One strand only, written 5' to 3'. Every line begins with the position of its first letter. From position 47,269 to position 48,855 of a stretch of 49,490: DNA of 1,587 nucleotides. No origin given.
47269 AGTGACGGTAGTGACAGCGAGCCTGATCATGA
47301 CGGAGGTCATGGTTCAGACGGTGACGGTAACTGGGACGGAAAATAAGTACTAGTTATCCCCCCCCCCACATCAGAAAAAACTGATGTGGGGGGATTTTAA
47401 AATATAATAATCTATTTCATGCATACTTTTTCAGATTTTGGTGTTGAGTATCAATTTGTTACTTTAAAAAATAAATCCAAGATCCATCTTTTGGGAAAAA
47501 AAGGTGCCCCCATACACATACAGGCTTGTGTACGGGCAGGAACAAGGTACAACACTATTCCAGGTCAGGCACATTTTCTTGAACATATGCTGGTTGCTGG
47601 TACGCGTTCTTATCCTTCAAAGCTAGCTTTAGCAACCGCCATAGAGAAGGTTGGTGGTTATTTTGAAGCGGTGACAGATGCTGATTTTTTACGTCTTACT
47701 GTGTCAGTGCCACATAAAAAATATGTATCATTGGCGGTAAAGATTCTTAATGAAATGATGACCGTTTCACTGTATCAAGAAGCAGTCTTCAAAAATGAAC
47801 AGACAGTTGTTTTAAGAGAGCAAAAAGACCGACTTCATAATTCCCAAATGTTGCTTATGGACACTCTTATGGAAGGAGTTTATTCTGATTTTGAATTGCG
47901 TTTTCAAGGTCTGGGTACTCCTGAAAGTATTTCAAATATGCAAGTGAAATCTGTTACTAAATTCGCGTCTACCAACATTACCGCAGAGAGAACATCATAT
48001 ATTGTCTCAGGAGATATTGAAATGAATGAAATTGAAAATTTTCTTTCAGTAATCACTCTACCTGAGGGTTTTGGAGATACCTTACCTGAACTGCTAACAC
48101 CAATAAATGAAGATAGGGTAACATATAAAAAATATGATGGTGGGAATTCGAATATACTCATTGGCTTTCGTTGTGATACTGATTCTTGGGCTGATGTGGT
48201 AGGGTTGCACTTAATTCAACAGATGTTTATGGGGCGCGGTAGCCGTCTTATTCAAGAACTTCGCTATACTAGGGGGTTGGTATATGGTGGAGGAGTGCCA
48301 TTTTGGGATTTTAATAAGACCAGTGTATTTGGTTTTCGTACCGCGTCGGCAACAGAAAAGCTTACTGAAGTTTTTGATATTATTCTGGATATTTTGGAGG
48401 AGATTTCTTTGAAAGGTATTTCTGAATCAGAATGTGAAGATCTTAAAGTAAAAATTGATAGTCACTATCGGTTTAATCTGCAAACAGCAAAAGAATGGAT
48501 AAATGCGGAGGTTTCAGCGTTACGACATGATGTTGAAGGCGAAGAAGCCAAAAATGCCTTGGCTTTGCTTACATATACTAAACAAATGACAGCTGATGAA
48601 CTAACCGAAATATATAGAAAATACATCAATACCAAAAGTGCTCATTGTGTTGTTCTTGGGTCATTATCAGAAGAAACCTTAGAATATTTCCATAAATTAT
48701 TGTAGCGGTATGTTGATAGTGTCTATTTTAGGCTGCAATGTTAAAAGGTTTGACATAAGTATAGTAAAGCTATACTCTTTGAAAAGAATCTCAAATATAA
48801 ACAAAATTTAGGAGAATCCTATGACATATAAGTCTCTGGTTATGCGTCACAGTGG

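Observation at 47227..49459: Terminator-bracketed micro-ORF, stand-alone M16B peptidase and GNAT-like gene: candidate peptide-maturation (RiPP-like or signalling-peptide) module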

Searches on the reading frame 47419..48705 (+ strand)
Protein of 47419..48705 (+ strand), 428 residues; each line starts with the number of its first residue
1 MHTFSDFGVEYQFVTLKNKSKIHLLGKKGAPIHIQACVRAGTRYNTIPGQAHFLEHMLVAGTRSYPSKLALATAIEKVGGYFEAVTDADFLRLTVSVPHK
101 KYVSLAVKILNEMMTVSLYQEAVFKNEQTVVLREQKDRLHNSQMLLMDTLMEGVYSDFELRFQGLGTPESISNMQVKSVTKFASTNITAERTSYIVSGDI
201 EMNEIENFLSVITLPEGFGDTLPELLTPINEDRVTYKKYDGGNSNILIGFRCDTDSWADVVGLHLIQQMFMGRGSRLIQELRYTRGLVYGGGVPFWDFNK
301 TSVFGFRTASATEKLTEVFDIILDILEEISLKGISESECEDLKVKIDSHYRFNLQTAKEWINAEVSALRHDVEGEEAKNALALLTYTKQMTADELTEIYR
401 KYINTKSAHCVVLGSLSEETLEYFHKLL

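Call 6: search_protein_families(library=pfam, proteins=[window:47419-48705:+], max_evalue=0.01)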
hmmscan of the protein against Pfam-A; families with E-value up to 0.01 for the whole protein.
window:47419-48705:+ (428 aa): 2 families
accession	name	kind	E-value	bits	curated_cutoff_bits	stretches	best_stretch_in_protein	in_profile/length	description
PF05193.26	Peptidase_M16_C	-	1.9e-19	70.7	23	1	175-343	3-178/181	Peptidase M16 inactive domain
PF00675.25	Peptidase_M16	-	4.9e-18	65.9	22.3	1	37-159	18-140/149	Insulinase (Peptidase family M16)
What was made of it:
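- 47419..48705 (+): Dedicated single-chain M16B zinc peptidase, 428 aa. It has HFLEH (HxxEH) and the downstream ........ (E-x6-E) motif. Pfam M16 and M16_C (call 6).
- Checked: The M16 gene (47419-48705) has HFLEH and matches Pfam Peptidase_M16 plus M16_C (call 6).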

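Call 7: search_protein_families(library=ncbifam, proteins=[window:47419-48705:+], max_evalue=0.1)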
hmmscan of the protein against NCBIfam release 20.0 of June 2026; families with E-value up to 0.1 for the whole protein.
window:47419-48705:+ (428 aa): 4 families
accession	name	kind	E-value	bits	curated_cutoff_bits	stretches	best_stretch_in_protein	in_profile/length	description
NF047422.1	YfmF_fam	equivalog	6.3e-11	41.8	285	1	51-368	34-371/412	EF-P 5-aminopentanol modification-associated protein YfmF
NF011681.0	PRK15101.1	equivalog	1.1e-06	27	765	1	10-89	43-125/961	pitrilysin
TIGR02110.1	PQQ_syn_pqqF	equivalog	5.8e-06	25.3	320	1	45-172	37-163/697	pyrroloquinoline quinone biosynthesis protein PqqF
NF047421.1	YfmH_fam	equivalog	0.00097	18.4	250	1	49-408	61-416/425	EF-P 5-aminopentanol modification-associated protein YfmH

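Call 8: find_encoding_contigs(protein=window:47419-48705:+, flank=10000, max_places=10)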
Protein window:47419-48705:+ (428 aa): 3 contigs read that carry it; 1 place shown.
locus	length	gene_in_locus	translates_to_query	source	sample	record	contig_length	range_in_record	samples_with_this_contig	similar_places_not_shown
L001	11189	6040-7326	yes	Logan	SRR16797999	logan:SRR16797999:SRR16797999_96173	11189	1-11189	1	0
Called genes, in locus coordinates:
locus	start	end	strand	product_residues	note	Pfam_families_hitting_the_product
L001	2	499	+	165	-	?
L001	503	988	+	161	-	-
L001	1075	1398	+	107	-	PF04266:ASCH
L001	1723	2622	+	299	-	PF09924:LPG_synthase_C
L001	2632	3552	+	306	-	PF00892:EamA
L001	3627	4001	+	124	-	-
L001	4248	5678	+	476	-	PF00512:HisKA, PF02518:HATPase_c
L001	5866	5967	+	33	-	-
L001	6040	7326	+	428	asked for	PF00675:Peptidase_M16, PF05193:Peptidase_M16_C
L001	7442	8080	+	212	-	-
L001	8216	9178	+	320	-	PF00579:tRNA-synt_1b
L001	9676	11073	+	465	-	PF01336:tRNA_anti-codon, PF00152:tRNA-synt_2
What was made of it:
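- On PQQ biosynthesis (PqqA precursor plus PqqF peptidase): No pqqB-E genes are in the neighbourhood (calls 6, 8).
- No AgrB-like or ComQ-like gene, no exporter and no response regulator is present in the cassette (calls 6, 8).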

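Call 53: find_related_loci(query=A3, collection=genome_contigs, flank=4000)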
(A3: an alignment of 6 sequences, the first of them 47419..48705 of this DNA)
Query A3 (428 aa) in genome_contigs; peptide patterns used: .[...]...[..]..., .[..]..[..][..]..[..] (x = any residue, [..] = any of these).
600 stretches matched a pattern (row limit reached: there are more); 299 encode a relative of the query (tblastn E <= 1e-3); the best 80 are kept; 80 distinct loci.
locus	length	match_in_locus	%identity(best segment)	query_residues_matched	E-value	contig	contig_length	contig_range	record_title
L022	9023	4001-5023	26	49-395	2e-23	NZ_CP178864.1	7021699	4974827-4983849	Labrys okinawensis strain DSM 18385 chromosome, complete genome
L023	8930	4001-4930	27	38-346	7e-21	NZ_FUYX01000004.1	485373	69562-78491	Bosea thiooxidans strain DSM 9653, whole genome shotgun sequence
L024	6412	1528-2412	27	32-326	2e-20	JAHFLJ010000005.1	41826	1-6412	MAG: Candidatus Liptonbacteria bacterium isolate nzgw430 NODE_289_length_41827_cov_5.587110, whole genome shotgun sequen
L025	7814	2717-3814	24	49-420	2e-20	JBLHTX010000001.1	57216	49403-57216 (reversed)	MAG: Alphaproteobacteria bacterium isolate 3300047667_142 Ga0491197_0000375, whole genome shotgun sequence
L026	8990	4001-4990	26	49-395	3e-19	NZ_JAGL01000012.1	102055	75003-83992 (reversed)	Aminobacter sp. J41 AmiJ41DRAFT_c12_C, whole genome shotgun sequence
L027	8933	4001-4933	24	49-357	3e-19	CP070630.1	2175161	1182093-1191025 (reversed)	MAG: Dehalococcoidia bacterium isolate bin98 chromosome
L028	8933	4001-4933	26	38-346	1e-18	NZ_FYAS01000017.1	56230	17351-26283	Bosea sp. CS1GBMeth4, whole genome shotgun sequence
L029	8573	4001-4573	27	16-205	2e-18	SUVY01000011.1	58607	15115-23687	MAG: Lentisphaerae bacterium isolate SIG84 NODE_2503_length_58607_cov_2.337432, whole genome shotgun sequence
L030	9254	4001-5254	23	4-420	2e-16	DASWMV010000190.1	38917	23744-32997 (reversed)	MAG TPA_asm: Abditibacterium sp. isolate SMAG_U3396 k141_118493, whole genome shotgun sequence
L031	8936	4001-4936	25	49-364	8e-16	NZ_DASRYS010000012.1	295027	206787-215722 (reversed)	MAG: Hyphomicrobium sp. isolate SMAG_U13460 k141_2594, whole genome shotgun sequence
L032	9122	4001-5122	21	49-422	2e-15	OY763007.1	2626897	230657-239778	MAG: Nitrospirales bacterium isolate d9641d0a-9015-4cc2-bf8e-6a264f466c72 genome assembly, chromosome: 1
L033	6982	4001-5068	23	10-358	6e-14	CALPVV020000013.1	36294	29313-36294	MAG: Nitrosovibrio sp. Nv4 isolate HRS-ES2-bin-178 genome assembly, contig: HRSG-E12-C369, whole genome shotgun sequence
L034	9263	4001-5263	21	9-428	1e-13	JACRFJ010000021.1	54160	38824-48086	MAG: Candidatus Kaiserbacteria bacterium isolate NC_groundwater_1722_Pr3_B-0.1um_52_27 SR-2_scaffold_141_1208910, whole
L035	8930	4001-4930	22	49-355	2e-13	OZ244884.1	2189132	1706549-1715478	MAG: Nitrospirales bacterium isolate b0bdb081-a959-4647-96d4-40adf9d6ea11 genome assembly, chromosome: 1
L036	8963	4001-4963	22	49-371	3e-13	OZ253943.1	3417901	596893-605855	MAG: Marinicaulis sp. isolate 9fb8ac48-2042-4f68-9432-671af501892c genome assembly, chromosome: 1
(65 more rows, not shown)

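Call 69: search_protein_families(library=padloc, proteins=[window:47419-48705:+], max_evalue=0.01)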
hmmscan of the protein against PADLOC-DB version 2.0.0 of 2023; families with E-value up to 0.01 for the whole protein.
window:47419-48705:+ (428 aa): 0 families
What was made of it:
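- Tried and rejected: No hits (call 69).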

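Call 71: search_solved_structures(query=A3, max_evalue=0.00001)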
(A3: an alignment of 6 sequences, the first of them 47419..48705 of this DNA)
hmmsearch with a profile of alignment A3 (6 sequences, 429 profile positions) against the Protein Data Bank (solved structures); distinct sequences matched with E-value up to 0.00001: 55.
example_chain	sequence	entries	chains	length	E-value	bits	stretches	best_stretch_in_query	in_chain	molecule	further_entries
3hdi_A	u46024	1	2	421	2.3e-26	95.8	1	13-357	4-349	Processing protease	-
9g9t_D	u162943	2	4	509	5.7e-26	94.5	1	37-211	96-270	Putative peptidase M16 family protein | Putative peptidase M16 family potein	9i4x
8bep_B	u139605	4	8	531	2e-23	86.2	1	36-403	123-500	Probable mitochondrial-processing peptidase subunit beta, mitochondrial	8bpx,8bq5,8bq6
8zno_B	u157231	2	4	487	8.9e-21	77.4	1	36-225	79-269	Mitochondrial-processing peptidase subunit beta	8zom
7jrg_A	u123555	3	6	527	1.1e-20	77.1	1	36-270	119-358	Mitochondrial-processing peptidase subunit beta, mitochondrial isoform X1 | MPP-beta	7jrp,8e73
1hr6_B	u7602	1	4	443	3.1e-18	69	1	38-205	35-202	MITOCHONDRIAL PROCESSING PEPTIDASE BETA SUBUNIT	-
5euf_A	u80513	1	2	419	3.1e-18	69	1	10-359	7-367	Protease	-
8q1b_A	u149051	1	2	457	4e-18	68.7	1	35-206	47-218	Probable mitochondrial-processing peptidase subunit beta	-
8ab6_A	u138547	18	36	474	1.2e-17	67.1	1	37-207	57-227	YALI0A14806p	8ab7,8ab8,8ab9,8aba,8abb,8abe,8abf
1hr7_B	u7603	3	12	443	1.9e-17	66.5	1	38-205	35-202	MITOCHONDRIAL PROCESSING PEPTIDASE BETA SUBUNIT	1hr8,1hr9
9f5x_1M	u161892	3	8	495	5.5e-17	64.9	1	38-210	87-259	MPP-Beta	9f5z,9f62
7o37_A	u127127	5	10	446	1.3e-15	60.5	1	11-207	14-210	Cytochrome b-c1 complex subunit 1, mitochondrial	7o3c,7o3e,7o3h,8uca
8iao_AA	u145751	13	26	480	1.6e-15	60.1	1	11-207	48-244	Cytochrome b-c1 complex subunit 1, mitochondrial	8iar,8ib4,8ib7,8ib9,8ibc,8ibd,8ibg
8iuf_QA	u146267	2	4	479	3.9e-15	58.8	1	16-205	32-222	MPP-beta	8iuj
1bcc_A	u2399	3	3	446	1.9e-14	56.6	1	12-205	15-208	UBIQUINOL CYTOCHROME C OXIDOREDUCTASE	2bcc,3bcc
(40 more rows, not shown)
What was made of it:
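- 47419..48705 (+): Best solved relatives are BH2405-type M16B (3hdi) and MPP-beta (call 71).
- On Peptidase family M16, subfamily B: The best PDB relative is the M16B protein 3hdi (call 71).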

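Call 96: search_protein_families(library=pfam, proteins=[L001:8216-9178:+], max_evalue=0.001)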
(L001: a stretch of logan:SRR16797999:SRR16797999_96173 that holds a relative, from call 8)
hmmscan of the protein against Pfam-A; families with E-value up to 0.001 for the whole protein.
L001:8216-9178:+ (320 aa): 1 family
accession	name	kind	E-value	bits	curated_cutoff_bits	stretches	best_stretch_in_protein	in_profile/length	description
PF00579.31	tRNA-synt_1b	-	1.8e-56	192.1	21.1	1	5-266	7-265/292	tRNA synthetases class I (W and Y)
